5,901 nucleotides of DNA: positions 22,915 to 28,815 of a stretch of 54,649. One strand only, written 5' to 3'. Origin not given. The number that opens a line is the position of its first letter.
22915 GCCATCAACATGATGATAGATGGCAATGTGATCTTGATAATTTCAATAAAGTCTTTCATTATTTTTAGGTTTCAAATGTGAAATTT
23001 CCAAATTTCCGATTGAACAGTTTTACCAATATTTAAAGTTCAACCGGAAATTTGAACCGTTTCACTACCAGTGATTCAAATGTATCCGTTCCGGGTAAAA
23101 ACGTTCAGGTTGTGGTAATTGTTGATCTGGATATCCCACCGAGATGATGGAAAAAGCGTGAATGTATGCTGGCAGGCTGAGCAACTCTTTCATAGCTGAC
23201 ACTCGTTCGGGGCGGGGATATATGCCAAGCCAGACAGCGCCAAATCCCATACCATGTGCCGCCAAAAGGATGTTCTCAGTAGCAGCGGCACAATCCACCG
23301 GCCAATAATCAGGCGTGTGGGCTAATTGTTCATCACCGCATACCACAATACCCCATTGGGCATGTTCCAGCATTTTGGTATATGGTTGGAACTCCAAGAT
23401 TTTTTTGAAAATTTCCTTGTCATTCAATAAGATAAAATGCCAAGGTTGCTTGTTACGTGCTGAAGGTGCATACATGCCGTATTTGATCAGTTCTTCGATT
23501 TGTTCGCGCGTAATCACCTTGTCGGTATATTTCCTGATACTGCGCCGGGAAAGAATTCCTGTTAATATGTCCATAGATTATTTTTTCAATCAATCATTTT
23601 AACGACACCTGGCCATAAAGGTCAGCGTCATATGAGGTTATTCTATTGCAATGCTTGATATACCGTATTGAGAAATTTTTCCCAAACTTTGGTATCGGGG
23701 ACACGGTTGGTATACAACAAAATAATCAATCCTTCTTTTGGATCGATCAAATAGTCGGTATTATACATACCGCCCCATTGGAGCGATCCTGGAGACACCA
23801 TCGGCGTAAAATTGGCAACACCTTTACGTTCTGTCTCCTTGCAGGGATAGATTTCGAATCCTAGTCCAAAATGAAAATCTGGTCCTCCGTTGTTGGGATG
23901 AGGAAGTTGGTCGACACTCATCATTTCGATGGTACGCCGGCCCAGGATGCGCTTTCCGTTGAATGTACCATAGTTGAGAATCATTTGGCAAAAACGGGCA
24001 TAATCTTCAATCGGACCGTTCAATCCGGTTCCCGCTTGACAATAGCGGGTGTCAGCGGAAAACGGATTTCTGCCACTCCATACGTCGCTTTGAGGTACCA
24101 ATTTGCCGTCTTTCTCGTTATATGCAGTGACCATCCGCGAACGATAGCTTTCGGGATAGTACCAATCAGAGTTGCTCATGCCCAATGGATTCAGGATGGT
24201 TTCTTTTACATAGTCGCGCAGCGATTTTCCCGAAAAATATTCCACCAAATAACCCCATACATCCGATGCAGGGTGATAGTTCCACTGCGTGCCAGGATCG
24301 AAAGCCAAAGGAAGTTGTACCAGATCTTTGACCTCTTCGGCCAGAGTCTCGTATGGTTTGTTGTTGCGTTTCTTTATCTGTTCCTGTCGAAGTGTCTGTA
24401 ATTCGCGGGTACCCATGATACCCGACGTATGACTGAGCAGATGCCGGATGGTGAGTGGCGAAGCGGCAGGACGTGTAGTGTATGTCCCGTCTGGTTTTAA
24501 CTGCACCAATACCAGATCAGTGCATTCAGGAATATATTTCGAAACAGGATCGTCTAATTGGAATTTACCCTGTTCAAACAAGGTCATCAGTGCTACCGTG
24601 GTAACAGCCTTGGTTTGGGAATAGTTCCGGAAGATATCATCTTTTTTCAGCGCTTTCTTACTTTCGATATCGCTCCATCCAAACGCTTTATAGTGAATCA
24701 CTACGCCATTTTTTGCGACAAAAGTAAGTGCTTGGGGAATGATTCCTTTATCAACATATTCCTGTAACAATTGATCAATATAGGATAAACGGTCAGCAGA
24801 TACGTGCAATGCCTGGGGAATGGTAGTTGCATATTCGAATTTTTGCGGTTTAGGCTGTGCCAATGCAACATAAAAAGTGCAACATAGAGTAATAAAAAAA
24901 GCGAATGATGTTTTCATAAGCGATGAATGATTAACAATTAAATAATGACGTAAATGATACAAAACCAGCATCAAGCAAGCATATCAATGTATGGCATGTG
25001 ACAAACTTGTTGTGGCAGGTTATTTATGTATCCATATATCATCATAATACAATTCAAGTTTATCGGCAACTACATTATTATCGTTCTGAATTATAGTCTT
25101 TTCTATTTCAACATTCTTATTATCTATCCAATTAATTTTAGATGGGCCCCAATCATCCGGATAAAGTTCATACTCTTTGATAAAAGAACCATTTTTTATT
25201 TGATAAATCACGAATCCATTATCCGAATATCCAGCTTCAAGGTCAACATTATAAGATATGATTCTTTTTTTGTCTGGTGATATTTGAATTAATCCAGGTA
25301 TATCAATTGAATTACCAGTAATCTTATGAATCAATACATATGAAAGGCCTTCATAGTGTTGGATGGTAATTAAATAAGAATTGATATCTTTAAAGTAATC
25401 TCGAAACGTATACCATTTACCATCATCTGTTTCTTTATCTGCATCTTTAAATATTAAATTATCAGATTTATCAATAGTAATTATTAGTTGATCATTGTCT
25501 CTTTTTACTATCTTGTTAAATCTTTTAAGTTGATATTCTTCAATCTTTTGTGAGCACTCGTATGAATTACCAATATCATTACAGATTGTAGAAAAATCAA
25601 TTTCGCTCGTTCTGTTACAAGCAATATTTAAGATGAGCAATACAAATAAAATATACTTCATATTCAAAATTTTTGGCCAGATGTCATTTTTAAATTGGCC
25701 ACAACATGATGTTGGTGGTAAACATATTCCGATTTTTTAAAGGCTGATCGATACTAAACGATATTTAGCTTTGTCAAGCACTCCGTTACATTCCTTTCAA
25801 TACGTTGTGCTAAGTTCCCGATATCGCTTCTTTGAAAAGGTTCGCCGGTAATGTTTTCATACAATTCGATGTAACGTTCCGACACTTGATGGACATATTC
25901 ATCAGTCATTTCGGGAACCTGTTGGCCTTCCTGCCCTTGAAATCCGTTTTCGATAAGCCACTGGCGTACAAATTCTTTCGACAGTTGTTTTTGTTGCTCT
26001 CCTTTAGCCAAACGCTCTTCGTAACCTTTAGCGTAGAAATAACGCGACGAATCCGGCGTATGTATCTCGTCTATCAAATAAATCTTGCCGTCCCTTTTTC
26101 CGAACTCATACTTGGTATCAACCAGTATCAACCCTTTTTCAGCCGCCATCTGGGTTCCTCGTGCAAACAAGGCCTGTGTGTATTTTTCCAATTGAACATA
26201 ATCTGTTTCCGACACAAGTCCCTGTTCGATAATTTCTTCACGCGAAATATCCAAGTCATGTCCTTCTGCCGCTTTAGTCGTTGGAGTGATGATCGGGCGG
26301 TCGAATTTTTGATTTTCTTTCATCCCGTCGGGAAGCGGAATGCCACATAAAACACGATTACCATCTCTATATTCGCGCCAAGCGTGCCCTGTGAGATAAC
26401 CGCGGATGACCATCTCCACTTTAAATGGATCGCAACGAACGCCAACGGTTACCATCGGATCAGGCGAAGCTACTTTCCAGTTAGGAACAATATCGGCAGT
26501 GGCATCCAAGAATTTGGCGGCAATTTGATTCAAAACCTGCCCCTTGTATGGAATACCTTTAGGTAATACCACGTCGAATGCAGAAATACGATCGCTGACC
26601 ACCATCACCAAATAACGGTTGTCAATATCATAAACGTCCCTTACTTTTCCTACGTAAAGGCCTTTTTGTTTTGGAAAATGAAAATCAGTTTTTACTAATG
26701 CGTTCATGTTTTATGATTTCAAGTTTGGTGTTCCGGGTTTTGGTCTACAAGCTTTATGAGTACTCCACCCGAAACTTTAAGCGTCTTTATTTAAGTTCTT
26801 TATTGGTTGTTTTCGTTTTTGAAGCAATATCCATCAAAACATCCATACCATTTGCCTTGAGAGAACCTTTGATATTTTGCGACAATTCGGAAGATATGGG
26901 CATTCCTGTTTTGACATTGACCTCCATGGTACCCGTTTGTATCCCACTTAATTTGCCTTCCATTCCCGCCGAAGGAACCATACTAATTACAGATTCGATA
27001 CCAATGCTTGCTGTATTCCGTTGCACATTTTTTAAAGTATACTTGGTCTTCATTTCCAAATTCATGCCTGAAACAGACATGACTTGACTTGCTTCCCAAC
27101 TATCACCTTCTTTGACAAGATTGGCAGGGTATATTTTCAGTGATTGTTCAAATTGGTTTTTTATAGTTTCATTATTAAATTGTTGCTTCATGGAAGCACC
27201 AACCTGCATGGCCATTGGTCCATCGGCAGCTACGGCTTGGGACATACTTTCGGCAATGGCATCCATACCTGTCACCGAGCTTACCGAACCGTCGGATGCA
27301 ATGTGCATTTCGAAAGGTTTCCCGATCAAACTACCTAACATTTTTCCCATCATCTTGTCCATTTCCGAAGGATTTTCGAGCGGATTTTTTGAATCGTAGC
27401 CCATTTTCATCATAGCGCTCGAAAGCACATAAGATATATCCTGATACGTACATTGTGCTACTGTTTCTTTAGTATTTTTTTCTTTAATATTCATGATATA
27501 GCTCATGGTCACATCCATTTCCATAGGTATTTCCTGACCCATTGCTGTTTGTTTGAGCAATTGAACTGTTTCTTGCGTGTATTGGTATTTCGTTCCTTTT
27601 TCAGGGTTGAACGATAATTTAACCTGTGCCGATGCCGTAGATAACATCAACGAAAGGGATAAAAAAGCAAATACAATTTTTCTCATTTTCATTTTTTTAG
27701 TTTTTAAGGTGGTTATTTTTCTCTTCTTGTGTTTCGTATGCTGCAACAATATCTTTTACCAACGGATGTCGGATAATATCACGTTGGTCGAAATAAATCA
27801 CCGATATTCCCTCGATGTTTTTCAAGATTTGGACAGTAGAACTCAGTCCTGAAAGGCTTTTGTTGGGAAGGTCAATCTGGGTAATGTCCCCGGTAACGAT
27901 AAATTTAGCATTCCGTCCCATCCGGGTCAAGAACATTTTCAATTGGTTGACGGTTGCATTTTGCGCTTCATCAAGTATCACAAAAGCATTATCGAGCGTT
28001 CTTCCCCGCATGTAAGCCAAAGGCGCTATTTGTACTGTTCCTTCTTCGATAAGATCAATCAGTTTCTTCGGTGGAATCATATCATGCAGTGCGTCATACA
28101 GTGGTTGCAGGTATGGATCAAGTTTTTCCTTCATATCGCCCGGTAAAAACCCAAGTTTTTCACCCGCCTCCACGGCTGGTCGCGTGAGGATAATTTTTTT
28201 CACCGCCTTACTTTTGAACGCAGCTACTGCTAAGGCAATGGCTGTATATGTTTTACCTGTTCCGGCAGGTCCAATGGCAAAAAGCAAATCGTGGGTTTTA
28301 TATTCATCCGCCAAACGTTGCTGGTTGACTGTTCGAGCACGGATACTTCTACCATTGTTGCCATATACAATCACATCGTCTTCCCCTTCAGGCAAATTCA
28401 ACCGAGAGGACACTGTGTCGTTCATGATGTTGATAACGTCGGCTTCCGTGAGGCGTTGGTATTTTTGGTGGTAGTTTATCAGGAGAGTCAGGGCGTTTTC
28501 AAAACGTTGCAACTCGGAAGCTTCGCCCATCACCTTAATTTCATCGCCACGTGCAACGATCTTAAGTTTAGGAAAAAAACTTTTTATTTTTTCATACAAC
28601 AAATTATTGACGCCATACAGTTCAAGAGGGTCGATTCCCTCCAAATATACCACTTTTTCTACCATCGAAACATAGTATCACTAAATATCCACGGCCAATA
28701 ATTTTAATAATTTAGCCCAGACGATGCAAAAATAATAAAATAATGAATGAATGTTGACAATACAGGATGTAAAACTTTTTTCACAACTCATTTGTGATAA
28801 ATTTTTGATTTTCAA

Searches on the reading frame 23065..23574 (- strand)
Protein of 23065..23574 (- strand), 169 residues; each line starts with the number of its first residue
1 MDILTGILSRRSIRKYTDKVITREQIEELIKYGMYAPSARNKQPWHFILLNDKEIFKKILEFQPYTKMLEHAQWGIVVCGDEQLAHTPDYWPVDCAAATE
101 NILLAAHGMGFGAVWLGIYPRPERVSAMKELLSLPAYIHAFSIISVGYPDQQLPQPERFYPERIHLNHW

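Call 11: search_protein_families(library=pfam, proteins=[window:23065-23574:-])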
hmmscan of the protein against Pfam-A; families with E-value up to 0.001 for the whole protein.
window:23065-23574:- (169 aa): 2 families
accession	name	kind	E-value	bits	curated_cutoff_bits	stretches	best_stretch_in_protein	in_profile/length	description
PF00881.29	Nitroreductase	-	5.1e-26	92.3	23.5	2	7-61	1-55/167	Nitroreductase family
PF14512.11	TM1586_NiRdase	-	2.2e-12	47.5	27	1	23-68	157-202/215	Putative TM nitroreductase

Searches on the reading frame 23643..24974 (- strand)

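Call 11: search_protein_families(library=pfam, proteins=[window:23643-24974:-])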
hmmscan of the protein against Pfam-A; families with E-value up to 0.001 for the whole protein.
window:23643-24974:- (443 aa): 1 family
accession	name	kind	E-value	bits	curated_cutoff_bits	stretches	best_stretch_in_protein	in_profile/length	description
PF00144.29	Beta-lactamase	-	3.4e-60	204.4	27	1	66-428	1-314/329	Beta-lactamase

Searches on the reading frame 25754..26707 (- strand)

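Call 26: search_protein_families(library=pfam, proteins=[window:25754-26707:-])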
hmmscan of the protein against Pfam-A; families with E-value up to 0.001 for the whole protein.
window:25754-26707:- (317 aa): 1 family
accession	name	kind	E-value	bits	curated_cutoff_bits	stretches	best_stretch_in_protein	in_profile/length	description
PF01259.24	SAICAR_synt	-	3.4e-71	240.2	20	1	17-259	2-227/233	SAICAR synthetase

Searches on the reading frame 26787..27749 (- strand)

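Call 26: search_protein_families(library=pfam, proteins=[window:26787-27749:-])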
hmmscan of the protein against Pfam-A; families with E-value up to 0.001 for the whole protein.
window:26787-27749:- (320 aa): 1 family
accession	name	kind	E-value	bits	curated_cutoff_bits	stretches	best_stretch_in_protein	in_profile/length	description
PF19777.4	DUF6263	-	1.8e-42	145.6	26.7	1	99-284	7-196/196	Family of unknown function (DUF6263)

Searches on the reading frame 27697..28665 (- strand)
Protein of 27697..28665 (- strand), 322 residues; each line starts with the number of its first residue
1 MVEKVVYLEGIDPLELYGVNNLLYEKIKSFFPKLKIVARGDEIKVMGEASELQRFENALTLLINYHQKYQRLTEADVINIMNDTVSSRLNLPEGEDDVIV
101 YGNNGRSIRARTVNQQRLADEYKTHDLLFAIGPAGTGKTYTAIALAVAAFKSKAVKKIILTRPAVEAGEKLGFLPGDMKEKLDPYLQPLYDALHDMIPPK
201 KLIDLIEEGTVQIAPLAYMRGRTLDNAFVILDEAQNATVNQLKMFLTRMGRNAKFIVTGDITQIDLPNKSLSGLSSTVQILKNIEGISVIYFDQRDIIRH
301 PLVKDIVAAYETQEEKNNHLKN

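Call 26: search_protein_families(library=pfam, proteins=[window:27697-28665:-])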
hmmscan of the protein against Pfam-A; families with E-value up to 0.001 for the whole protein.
window:27697-28665:- (322 aa): 5 families
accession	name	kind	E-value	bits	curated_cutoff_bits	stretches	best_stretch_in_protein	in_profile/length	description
PF02562.22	PhoH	-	3.1e-91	304.9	27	1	108-311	2-205/205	PhoH-like protein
PF13245.12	AAA_19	-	2.3e-08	34.7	25.1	1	118-264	4-129/134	AAA domain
PF13604.12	AAA_30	-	1e-07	32.4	27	1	114-264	5-128/191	AAA domain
PF01695.23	IstB_IS21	-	0.00064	19.7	24.1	1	106-151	73-118/238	IstB-like ATP binding protein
PF13401.12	AAA_22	-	0.00074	20.3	27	0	124-249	4-108/130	AAA domain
